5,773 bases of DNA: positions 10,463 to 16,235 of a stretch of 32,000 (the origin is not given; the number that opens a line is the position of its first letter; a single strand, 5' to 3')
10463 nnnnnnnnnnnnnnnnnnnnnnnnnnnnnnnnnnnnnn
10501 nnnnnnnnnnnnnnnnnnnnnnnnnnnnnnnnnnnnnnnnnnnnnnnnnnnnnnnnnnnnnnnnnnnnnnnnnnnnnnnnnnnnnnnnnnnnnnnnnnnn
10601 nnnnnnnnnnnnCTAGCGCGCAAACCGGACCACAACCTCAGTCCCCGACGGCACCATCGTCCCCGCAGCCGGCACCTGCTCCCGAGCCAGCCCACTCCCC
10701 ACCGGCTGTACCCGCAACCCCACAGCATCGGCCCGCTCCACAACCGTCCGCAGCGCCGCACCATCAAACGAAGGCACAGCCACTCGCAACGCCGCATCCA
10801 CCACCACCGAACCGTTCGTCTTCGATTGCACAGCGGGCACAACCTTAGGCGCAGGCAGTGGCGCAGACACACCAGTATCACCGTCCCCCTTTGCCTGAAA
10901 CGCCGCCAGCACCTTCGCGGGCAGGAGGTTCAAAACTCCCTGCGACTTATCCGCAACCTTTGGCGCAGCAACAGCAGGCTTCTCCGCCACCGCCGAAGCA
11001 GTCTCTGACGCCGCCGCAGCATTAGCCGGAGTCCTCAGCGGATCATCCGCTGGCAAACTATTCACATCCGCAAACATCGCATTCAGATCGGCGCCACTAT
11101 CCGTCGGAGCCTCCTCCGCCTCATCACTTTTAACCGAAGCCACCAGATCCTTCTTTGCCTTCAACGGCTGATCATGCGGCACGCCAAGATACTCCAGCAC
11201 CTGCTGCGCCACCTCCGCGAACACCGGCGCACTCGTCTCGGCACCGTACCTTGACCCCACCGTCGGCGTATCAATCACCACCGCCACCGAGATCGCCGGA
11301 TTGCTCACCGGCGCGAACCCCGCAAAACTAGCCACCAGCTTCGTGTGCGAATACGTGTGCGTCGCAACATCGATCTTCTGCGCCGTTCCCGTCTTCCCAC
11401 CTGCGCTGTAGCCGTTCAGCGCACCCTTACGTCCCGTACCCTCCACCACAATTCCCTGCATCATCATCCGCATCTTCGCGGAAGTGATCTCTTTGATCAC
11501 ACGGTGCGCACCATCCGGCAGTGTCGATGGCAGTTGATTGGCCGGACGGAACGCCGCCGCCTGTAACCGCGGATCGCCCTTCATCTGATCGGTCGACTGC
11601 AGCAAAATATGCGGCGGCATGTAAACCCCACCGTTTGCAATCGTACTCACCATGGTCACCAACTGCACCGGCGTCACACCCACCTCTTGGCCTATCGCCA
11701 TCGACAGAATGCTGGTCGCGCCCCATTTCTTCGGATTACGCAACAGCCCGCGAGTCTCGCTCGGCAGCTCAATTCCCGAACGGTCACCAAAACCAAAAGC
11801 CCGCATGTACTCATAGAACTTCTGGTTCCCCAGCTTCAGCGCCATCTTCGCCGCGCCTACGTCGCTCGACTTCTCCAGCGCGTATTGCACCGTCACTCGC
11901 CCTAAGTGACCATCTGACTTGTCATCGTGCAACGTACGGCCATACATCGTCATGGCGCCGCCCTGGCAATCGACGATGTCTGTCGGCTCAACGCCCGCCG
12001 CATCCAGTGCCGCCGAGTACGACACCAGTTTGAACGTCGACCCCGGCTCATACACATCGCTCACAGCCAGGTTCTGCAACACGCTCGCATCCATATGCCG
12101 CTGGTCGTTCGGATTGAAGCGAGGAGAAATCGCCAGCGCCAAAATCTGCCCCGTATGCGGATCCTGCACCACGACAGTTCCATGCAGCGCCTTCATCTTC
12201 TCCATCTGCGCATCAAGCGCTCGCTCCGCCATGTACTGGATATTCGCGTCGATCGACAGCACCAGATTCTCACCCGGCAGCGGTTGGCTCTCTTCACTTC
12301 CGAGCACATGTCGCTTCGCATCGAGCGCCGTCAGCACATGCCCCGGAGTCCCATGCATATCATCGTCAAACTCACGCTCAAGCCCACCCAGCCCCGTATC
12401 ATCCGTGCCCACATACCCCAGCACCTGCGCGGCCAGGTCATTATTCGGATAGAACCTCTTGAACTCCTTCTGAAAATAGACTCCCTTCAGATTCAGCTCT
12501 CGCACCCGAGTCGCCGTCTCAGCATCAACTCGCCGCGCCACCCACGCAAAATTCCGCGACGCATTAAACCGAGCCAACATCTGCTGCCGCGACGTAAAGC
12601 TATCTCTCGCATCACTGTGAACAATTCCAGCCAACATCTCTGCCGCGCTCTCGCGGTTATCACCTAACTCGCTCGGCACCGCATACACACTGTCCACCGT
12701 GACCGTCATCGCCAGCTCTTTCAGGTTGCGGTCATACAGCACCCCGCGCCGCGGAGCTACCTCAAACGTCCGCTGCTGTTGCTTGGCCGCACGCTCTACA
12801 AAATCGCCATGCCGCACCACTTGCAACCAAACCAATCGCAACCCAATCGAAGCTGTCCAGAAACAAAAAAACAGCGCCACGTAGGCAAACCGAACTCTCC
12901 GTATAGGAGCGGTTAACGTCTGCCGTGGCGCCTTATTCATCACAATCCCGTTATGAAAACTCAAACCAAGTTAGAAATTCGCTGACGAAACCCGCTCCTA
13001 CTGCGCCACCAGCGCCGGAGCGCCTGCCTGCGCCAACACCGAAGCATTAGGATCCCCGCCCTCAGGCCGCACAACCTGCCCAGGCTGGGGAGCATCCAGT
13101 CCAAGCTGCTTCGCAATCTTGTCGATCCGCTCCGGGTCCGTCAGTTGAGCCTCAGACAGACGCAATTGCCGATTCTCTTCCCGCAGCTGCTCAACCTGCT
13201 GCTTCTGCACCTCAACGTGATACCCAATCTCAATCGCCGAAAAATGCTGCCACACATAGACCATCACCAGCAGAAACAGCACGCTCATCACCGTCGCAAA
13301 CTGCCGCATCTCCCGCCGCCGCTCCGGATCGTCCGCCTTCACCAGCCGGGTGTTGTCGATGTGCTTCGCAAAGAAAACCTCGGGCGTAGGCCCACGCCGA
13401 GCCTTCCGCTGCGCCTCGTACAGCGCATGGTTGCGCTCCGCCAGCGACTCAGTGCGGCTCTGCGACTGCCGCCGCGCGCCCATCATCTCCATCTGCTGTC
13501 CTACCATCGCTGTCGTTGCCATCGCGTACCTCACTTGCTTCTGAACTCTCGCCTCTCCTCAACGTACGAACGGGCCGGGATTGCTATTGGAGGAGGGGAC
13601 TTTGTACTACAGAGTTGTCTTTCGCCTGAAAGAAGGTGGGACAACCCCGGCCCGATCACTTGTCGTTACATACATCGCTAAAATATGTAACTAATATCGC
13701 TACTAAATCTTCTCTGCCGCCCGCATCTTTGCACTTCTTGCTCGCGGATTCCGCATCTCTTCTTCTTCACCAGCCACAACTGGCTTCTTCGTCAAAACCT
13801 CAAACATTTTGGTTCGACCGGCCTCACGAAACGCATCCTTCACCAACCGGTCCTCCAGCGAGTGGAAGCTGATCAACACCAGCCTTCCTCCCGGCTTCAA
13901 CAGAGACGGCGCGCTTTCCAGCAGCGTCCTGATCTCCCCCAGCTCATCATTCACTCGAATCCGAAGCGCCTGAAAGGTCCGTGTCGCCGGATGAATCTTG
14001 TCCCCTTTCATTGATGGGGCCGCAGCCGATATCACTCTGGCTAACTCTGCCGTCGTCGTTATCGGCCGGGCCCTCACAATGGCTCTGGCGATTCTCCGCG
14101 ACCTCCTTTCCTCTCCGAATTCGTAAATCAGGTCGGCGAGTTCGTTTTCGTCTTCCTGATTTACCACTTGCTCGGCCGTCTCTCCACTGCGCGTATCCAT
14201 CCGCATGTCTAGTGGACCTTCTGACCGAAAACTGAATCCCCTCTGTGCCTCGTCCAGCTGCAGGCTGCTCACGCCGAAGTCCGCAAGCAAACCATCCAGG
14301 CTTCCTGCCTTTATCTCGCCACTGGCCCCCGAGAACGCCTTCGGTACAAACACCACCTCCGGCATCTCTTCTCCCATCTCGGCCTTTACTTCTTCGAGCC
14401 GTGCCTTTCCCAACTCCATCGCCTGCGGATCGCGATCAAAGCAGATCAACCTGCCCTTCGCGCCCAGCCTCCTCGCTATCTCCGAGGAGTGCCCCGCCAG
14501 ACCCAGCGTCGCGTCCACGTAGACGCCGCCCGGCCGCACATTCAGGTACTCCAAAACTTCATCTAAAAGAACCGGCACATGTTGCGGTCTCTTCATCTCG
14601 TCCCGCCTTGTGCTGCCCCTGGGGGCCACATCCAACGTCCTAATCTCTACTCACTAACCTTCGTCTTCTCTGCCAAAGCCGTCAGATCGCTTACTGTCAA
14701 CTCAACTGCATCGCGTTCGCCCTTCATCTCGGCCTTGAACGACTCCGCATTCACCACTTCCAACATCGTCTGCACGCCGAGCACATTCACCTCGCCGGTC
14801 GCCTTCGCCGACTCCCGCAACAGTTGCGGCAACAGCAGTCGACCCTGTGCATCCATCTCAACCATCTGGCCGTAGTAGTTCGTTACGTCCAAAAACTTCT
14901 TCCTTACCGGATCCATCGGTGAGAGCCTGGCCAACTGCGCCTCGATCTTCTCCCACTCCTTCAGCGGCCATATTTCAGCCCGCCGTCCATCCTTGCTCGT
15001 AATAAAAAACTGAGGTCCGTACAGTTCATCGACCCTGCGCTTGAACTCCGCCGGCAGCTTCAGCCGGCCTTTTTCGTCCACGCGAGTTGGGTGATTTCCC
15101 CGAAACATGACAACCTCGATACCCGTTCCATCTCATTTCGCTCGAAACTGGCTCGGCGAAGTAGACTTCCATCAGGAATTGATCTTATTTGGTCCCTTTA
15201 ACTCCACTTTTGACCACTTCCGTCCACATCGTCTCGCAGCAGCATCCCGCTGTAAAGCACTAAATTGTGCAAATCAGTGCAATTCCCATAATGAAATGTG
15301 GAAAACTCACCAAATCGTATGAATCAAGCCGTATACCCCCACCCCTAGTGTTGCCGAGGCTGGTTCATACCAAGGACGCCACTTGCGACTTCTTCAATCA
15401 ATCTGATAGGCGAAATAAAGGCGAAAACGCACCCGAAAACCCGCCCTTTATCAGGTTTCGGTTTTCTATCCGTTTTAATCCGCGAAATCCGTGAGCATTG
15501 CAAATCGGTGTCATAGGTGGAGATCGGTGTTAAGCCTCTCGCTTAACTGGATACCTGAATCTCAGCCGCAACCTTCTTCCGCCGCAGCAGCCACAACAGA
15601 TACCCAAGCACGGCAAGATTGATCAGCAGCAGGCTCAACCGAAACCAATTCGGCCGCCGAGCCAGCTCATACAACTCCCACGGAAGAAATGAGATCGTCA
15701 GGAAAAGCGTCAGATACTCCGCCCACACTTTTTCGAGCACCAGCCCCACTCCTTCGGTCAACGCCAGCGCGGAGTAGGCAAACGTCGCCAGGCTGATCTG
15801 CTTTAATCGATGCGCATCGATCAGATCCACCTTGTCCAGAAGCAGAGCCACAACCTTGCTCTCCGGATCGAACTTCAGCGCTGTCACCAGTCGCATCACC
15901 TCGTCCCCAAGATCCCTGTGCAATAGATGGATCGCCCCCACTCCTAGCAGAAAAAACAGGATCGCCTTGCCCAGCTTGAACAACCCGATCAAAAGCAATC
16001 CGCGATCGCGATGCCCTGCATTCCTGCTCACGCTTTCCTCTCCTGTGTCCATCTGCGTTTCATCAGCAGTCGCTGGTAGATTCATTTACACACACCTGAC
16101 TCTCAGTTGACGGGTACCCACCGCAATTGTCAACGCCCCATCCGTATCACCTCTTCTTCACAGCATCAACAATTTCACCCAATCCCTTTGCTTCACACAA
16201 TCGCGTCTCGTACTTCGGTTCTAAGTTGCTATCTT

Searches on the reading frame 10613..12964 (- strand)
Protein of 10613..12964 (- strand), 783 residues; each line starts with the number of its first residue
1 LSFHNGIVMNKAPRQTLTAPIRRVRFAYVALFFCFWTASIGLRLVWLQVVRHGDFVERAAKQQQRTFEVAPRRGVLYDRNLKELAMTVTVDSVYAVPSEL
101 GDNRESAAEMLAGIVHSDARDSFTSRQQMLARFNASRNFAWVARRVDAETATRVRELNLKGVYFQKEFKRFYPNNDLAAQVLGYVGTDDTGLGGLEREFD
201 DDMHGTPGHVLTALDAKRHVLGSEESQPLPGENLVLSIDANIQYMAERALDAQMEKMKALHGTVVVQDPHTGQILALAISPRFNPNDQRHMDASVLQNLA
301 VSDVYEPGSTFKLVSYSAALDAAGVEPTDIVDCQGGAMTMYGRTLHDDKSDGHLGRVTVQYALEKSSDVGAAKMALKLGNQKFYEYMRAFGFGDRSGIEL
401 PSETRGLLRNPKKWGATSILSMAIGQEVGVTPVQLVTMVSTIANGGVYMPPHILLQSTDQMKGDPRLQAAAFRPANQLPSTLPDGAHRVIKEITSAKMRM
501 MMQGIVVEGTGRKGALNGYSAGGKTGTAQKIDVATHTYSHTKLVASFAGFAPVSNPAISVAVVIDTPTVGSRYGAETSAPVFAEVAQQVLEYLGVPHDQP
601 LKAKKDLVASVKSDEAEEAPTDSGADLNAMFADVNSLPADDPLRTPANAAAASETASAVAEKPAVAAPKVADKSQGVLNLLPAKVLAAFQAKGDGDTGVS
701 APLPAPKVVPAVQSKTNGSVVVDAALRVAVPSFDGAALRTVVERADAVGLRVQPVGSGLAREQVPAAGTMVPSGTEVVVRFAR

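Call 83: search_protein_families(library=pfam, proteins=[window:10613-12964:-], max_evalue=0.00001)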
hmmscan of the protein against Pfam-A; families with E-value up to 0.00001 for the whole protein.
window:10613-12964:- (783 aa): 2 families
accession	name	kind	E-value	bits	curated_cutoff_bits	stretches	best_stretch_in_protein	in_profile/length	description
PF00905.27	Transpeptidase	-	4e-70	236.8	22.1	1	262-586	1-298/299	Penicillin binding protein transpeptidase domain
PF03717.20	PBP_dimer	-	8e-19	69.2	24.4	1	70-218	3-173/180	Penicillin-binding Protein dimerisation domain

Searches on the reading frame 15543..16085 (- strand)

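Call 3: search_protein_families(library=pfam, proteins=[window:15543-16085:-], max_evalue=0.01)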
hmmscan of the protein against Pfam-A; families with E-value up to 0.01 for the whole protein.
window:15543-16085:- (180 aa): 1 family
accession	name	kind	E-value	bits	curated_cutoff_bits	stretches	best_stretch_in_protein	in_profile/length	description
PF09900.14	DUF2127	-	1.7e-40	139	24.3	1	29-165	1-138/140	Predicted membrane protein (DUF2127)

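Call 4: search_protein_families(library=ncbifam, proteins=[window:15543-16085:-], max_evalue=0.01)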
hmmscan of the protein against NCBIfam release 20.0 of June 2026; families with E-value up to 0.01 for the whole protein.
window:15543-16085:- (180 aa): 0 families
